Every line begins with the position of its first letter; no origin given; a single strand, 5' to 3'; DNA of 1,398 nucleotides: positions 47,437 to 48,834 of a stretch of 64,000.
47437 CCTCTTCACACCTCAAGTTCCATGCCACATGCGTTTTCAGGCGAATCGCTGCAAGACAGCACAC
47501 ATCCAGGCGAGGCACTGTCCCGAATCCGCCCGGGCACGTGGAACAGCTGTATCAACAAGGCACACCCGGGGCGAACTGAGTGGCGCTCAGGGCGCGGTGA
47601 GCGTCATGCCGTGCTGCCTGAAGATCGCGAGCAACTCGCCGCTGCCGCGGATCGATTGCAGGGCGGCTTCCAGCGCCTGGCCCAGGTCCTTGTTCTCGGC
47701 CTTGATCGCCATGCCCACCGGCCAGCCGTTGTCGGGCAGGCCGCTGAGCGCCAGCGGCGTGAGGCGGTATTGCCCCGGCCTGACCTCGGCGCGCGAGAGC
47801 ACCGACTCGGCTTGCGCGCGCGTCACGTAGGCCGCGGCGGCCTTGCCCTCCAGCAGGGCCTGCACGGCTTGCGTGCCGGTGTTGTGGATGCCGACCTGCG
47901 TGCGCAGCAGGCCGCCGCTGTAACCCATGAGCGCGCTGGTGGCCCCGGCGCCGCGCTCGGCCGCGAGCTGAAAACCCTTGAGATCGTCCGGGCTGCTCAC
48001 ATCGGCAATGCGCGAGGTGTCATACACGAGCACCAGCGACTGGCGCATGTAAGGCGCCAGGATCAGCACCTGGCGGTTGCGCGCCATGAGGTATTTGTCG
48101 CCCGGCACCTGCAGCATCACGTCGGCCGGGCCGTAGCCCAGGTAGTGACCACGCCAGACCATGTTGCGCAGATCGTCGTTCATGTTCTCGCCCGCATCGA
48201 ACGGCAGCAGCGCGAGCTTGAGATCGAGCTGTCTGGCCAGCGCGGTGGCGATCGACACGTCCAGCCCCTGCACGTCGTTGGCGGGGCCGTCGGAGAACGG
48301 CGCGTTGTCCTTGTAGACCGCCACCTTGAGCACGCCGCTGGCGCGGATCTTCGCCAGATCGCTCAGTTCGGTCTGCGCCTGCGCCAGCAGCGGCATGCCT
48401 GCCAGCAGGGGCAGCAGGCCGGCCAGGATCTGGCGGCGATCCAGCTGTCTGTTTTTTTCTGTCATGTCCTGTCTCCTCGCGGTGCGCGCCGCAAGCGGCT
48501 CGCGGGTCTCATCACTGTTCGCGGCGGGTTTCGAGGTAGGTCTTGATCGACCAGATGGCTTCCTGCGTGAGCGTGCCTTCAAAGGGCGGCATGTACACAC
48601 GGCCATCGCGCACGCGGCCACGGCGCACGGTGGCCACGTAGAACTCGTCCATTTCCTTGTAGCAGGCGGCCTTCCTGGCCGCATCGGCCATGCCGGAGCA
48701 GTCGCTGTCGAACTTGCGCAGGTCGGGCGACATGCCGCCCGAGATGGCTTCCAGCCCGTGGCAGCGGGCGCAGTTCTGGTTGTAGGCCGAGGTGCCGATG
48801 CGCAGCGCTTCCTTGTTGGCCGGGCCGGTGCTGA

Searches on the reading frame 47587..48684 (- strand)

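Call 28: search_protein_families(library=pfam, proteins=[window:47587-48684:-], max_evalue=0.00001)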
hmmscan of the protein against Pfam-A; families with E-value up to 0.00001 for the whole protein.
window:47587-48684:- (365 aa): 1 family
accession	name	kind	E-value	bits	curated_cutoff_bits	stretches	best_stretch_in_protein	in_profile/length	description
PF00497.25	SBP_bac_3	-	2.1e-08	34.4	26.4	0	119-164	1-47/132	Bacterial extracellular solute-binding proteins, family 3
